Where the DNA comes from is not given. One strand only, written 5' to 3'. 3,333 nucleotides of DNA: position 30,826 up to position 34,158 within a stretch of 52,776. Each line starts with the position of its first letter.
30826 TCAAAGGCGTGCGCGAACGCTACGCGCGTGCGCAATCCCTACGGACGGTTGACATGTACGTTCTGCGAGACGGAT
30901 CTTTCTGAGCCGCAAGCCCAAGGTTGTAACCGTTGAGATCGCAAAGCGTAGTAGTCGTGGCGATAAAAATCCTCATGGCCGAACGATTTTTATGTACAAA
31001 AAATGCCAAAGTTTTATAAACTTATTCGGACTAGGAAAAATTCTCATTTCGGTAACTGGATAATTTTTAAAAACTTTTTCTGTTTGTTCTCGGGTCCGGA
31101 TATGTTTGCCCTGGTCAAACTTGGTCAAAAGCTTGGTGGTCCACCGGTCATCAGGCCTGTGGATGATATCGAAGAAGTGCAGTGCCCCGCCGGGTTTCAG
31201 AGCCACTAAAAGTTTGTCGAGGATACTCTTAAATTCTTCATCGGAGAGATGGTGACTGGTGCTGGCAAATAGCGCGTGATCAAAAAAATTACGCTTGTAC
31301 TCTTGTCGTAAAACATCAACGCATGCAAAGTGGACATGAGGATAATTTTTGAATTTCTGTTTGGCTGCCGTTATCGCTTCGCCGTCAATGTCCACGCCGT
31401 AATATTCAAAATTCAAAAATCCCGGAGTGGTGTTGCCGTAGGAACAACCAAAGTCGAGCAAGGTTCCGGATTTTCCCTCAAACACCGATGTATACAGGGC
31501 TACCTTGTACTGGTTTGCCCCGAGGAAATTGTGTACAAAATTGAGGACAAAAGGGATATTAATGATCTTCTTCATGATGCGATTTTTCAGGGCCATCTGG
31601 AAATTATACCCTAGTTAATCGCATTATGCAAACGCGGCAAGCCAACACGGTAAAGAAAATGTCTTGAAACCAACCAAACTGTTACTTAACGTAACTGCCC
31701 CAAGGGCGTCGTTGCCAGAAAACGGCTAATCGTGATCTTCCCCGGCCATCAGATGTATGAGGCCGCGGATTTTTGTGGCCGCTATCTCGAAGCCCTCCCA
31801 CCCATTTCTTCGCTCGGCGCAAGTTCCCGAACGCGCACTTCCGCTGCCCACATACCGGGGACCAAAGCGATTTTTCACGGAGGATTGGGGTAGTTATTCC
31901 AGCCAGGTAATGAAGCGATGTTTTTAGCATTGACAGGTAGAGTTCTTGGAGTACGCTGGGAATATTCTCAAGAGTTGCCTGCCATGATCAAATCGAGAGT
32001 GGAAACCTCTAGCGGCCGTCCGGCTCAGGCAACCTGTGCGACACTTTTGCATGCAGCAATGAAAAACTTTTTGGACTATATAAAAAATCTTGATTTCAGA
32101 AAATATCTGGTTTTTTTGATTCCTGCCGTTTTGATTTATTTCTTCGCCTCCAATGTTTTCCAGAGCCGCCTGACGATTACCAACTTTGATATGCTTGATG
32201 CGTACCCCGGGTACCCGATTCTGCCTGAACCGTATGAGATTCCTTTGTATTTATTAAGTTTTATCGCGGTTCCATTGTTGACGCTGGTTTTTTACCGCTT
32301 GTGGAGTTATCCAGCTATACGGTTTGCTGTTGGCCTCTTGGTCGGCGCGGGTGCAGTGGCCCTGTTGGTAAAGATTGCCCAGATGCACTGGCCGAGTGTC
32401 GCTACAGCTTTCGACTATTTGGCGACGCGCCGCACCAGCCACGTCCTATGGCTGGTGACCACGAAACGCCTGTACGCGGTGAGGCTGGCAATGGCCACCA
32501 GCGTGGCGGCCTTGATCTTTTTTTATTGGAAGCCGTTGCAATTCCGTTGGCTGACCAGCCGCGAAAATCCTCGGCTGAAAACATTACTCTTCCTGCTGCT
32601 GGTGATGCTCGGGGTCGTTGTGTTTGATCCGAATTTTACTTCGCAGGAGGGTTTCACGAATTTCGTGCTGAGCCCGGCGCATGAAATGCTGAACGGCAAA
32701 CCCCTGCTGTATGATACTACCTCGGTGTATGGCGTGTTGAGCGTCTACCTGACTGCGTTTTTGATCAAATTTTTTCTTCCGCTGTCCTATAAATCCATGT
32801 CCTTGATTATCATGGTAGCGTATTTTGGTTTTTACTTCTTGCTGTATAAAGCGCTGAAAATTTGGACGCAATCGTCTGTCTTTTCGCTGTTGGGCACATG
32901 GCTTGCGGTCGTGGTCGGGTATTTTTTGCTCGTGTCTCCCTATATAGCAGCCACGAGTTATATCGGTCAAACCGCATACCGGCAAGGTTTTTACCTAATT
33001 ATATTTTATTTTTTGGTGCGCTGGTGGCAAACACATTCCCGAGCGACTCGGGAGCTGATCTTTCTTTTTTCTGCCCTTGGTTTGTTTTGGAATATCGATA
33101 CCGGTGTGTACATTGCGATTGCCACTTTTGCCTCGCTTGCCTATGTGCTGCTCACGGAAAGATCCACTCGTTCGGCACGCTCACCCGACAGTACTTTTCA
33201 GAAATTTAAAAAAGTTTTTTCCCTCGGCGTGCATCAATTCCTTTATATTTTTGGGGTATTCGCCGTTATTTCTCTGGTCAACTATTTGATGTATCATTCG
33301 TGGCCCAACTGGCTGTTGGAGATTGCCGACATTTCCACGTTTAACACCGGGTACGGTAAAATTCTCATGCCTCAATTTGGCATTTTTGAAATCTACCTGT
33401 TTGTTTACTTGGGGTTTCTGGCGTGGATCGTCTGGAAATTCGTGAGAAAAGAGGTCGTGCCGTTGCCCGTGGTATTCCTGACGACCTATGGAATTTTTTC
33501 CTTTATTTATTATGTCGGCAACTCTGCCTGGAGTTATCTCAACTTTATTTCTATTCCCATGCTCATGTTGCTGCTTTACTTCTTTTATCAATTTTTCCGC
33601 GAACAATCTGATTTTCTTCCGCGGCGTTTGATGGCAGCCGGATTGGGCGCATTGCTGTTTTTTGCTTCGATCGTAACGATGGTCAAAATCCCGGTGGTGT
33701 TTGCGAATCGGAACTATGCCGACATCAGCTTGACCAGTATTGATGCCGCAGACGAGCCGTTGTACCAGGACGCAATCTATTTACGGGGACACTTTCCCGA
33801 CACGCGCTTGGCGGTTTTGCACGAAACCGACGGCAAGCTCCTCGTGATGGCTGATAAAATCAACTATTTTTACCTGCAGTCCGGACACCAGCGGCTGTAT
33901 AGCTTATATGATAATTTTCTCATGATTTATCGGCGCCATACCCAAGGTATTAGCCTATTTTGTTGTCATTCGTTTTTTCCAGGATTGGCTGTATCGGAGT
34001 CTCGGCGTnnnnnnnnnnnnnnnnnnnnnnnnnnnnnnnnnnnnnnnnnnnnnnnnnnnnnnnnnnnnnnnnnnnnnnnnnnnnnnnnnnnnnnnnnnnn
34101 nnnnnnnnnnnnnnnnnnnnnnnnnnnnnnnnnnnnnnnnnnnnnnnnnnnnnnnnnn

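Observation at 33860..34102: Damaged junction between tandem paralogs: truncated C-terminus of copy 2, in-frame TGA and missing start for the N-terminal helix of copy 3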

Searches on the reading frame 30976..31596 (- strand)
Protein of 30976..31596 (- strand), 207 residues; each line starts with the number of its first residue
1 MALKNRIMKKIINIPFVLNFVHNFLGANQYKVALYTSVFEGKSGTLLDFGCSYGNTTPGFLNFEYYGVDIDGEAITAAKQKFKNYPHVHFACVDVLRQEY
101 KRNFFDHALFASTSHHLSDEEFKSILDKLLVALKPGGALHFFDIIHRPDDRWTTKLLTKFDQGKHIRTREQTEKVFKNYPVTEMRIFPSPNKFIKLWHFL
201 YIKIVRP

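Call 29: search_protein_families(library=pfam, proteins=[window:30976-31596:-], max_evalue=0.00001)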
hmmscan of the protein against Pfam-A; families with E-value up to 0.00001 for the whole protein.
window:30976-31596:- (207 aa): 5 families
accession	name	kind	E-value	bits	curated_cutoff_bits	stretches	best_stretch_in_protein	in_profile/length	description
PF13649.12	Methyltransf_25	-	1.8e-13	51.4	27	1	47-137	2-97/97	Methyltransferase domain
PF08242.18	Methyltransf_12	-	5.8e-13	49.8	30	1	47-139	1-98/98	Methyltransferase domain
PF08241.18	Methyltransf_11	-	1.6e-12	48.4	21.2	1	47-140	1-94/95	Methyltransferase domain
PF13489.12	Methyltransf_23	-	4.2e-07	30.3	27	1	40-166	20-142/164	Methyltransferase domain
PF13847.12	Methyltransf_31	-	8e-07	29.3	27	1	43-141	4-109/145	Methyltransferase domain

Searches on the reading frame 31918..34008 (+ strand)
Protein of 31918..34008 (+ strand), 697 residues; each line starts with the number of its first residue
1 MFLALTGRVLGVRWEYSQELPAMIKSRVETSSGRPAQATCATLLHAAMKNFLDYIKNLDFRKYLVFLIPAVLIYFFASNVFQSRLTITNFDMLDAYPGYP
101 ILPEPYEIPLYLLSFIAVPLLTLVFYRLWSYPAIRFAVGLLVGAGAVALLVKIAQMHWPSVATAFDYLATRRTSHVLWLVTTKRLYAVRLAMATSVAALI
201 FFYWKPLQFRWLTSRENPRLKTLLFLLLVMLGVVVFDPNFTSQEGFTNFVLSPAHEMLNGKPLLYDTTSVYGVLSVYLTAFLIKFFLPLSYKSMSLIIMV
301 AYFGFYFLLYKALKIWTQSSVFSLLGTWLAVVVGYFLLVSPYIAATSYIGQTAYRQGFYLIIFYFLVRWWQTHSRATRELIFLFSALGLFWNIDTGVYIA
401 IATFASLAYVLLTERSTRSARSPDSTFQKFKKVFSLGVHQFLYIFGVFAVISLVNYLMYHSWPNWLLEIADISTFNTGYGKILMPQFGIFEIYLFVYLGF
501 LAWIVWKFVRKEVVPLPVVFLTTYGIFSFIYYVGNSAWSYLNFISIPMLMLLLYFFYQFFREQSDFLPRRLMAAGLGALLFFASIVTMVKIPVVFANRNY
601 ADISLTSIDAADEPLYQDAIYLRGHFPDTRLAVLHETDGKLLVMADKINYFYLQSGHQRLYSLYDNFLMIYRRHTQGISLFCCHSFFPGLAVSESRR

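Call 7: search_protein_families(library=pfam, proteins=[window:32059-34008:+], max_evalue=1)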
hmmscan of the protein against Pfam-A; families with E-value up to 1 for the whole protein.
window:32059-34008:+ (650 aa): 1 family
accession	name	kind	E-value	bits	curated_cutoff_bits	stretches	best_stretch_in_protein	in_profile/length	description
PF05628.17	Borrelia_P13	-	0.029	14.8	25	1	466-557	12-106/138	Borrelia membrane protein P13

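Call 11: find_encoding_contigs(protein=window:31918-34008:+, flank=10000, max_places=10)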
Protein window:31918-34008:+ (697 aa): no gene with exactly this product is on record in the collection.

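Call 13: find_encoding_contigs(protein=window:32059-34008:+, flank=10000, max_places=10)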
Protein window:32059-34008:+ (650 aa): no gene with exactly this product is on record in the collection.

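Call 53: find_homologous_proteins(query=window:32059-34008:+, max_evalue=1e-20)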
Query window:32059-34008:+ (650 aa): 13 proteins with E <= 1e-20 among 8000 candidates.
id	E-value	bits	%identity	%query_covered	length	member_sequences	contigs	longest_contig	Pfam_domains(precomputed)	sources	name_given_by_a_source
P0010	0.0e+0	1437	100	100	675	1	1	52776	-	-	-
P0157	0.0e+0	1186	85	97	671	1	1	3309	-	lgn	-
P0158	0.0e+0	1120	80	97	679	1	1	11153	-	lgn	-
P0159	1.5e-206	706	52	96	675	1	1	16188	-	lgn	-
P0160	1.5e-155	538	43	97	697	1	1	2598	-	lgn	-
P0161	3.6e-154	533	41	97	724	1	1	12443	-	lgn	-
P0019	7.7e-150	519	40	97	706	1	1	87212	-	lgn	-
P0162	1.3e-148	515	41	96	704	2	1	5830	-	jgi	-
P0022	3.2e-143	497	43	96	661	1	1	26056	-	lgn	-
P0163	1.6e-128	448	40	96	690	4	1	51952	-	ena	-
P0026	9.5e-114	400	37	96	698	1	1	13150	-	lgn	-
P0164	8.0e-92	327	34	88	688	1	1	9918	-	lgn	-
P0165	2.6e-85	306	33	89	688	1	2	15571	-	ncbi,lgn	-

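Call 54: find_encoding_contigs(protein=P0157, flank=5000, max_places=10)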
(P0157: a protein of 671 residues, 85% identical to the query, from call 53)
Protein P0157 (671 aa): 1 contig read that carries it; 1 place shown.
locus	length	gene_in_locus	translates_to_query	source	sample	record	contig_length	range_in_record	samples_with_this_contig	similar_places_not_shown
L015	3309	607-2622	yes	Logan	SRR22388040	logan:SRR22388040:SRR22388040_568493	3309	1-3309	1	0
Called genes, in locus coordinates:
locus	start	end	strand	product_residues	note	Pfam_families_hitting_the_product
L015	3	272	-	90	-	?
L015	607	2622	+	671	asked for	-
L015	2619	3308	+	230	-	?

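Call 55: find_encoding_contigs(protein=P0159, flank=6000, max_places=5)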
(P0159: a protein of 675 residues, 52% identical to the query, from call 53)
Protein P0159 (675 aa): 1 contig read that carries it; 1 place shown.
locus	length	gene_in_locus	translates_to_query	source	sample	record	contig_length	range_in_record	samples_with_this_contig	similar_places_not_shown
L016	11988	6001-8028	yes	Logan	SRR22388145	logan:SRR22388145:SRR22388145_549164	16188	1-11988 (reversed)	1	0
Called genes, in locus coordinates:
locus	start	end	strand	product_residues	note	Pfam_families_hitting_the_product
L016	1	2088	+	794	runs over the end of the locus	-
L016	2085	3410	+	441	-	PF01943:Polysacc_synt, PF13440:Polysacc_synt_3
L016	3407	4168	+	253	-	PF02353:CMAS, PF01209:Ubie_methyltran, PF05175:MTS, PF08003:Methyltransf_9, PF13489:Methyltransf_23, PF06325:PrmA, PF13847:Methyltransf_31, PF08241:Methyltransf_11, +6 more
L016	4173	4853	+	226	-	PF08241:Methyltransf_11, PF13649:Methyltransf_25 (weak), PF01209:Ubie_methyltran (faint), PF13847:Methyltransf_31 (weak)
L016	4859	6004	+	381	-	PF13439:Glyco_transf_4, PF13579:Glyco_trans_4_4, PF00534:Glycos_transf_1, PF13692:Glyco_trans_1_4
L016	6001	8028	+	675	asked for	-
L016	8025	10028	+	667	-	-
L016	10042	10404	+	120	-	PF00892:EamA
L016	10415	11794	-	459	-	PF13727:CoA_binding_3, PF02397:Bac_transf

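Call 58: search_protein_families(library=ncbifam, proteins=[window:32059-33951:+], max_evalue=0.01)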
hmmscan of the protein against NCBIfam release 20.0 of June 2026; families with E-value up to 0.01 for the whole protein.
window:32059-33951:+ (631 aa): 0 families
